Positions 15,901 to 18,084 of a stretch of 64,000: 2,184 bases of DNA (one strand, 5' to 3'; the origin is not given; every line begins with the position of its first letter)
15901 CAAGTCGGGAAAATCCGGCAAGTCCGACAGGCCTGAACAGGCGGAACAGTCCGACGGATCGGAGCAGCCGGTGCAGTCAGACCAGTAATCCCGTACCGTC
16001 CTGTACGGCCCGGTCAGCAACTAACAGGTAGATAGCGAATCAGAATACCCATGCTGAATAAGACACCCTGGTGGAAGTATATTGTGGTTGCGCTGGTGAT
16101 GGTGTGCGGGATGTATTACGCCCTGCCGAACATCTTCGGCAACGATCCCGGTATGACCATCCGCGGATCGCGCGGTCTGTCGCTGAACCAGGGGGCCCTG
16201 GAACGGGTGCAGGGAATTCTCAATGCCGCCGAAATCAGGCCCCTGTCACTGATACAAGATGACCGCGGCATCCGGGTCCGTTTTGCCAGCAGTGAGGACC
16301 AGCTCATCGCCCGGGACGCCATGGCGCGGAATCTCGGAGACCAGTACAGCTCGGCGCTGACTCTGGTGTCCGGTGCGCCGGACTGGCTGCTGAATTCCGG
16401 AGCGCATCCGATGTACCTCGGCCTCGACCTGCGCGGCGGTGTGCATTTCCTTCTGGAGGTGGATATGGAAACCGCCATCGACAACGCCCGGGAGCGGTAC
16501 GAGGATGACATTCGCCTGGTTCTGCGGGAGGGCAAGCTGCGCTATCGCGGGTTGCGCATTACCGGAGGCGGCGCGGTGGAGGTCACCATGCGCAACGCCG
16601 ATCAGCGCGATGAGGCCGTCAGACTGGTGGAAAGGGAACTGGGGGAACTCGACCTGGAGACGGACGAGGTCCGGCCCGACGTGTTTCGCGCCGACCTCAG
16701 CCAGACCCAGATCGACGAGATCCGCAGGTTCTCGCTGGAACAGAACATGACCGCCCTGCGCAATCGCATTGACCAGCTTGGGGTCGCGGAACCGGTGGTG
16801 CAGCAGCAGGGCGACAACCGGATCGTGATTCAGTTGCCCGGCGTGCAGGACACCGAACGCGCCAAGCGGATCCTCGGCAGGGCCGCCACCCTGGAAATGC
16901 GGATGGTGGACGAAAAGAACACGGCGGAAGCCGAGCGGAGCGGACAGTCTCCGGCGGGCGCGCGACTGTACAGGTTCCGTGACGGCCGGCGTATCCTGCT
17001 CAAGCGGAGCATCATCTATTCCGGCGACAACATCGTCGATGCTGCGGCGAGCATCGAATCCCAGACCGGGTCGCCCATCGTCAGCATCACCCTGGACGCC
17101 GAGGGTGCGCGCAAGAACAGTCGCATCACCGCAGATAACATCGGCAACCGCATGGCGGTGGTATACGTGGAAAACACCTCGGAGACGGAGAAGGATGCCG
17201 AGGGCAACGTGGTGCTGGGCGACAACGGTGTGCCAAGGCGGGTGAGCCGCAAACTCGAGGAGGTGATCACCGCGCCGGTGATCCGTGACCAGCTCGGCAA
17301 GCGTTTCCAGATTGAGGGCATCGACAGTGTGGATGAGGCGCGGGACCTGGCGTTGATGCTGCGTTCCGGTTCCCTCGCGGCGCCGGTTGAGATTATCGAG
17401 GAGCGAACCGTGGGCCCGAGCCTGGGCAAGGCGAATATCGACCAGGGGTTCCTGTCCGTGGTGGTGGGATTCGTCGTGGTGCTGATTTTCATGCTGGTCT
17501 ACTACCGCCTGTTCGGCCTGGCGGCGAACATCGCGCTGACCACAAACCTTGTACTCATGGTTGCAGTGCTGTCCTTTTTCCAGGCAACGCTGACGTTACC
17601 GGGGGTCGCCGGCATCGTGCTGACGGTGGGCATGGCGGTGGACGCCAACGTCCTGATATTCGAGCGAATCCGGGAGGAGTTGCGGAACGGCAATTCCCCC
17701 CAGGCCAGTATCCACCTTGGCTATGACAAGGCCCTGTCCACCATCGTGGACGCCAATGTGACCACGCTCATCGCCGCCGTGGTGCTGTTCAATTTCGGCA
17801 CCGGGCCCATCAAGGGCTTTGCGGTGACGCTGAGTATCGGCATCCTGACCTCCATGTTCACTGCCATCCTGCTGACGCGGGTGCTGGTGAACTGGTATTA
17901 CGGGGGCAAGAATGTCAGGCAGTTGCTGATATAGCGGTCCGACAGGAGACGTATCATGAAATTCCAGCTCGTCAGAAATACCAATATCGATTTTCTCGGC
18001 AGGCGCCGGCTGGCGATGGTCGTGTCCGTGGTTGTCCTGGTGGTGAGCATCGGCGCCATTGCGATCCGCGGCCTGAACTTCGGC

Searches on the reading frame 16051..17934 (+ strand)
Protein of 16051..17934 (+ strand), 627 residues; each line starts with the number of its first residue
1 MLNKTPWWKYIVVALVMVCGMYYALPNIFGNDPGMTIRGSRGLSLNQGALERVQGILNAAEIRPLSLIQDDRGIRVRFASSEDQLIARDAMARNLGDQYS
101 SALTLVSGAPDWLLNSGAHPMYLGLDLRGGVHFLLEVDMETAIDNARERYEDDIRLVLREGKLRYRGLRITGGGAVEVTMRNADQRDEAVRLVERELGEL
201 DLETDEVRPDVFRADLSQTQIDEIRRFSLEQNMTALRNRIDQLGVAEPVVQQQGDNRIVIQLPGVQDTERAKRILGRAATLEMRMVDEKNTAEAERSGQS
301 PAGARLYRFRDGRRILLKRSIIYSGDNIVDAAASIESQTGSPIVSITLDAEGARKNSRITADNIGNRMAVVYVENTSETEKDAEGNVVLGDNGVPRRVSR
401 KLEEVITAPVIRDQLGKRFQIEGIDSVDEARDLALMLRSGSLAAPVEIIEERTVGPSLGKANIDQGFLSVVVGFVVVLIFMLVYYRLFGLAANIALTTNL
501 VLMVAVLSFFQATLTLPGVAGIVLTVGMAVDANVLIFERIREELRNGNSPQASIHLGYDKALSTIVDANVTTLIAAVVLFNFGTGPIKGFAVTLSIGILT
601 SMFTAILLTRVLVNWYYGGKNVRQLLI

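Call 61: list_cluster_members(proteins=[window:16051-17934:+, window:30777-32912:+, window:32963-34495:+, window:34508-36508:+, window:49761-51584:-, window:17956-18972:+])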
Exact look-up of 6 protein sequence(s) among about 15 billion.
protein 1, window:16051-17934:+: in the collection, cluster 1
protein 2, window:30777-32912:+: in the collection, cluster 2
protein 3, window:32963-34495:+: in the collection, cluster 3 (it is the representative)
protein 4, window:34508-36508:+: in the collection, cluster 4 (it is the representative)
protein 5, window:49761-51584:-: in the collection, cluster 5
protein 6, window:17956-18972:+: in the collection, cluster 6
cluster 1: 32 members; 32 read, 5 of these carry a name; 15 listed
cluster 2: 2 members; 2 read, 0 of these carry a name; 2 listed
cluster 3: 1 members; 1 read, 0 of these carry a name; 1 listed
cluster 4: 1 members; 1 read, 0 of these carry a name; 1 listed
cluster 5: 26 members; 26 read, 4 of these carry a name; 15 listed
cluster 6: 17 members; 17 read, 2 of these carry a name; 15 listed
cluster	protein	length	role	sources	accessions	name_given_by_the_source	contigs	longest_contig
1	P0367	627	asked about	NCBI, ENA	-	-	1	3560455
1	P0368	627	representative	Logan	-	-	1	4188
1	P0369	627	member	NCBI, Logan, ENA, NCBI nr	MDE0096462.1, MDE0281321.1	MAG: protein translocase subunit SecD [Gammaproteobacteria bacterium] | protein translocase subunit SecD [Gammaproteobacteria bacterium]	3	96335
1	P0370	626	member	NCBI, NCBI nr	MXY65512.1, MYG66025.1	MAG: protein translocase subunit SecD [Gammaproteobacteria bacterium] | protein translocase subunit SecD [Gammaproteobacteria bacterium]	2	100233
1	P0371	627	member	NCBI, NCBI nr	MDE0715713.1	MAG: protein translocase subunit SecD [Gammaproteobacteria bacterium] | protein translocase subunit SecD [Gammaproteobacteria bacterium]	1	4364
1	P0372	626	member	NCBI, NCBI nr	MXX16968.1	MAG: protein translocase subunit SecD [Gammaproteobacteria bacterium] | protein translocase subunit SecD [Gammaproteobacteria bacterium]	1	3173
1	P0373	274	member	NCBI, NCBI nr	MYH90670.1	MAG: protein translocase subunit SecD, partial [Gammaproteobacteria bacterium] | protein translocase subunit SecD [Gammaproteobacteria bacterium]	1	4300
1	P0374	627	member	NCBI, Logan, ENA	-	-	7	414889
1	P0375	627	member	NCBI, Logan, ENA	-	-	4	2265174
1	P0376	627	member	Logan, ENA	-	-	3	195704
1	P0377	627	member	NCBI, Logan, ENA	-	-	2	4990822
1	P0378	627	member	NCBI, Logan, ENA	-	-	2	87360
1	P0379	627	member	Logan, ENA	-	-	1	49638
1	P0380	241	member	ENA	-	-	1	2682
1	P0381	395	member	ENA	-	-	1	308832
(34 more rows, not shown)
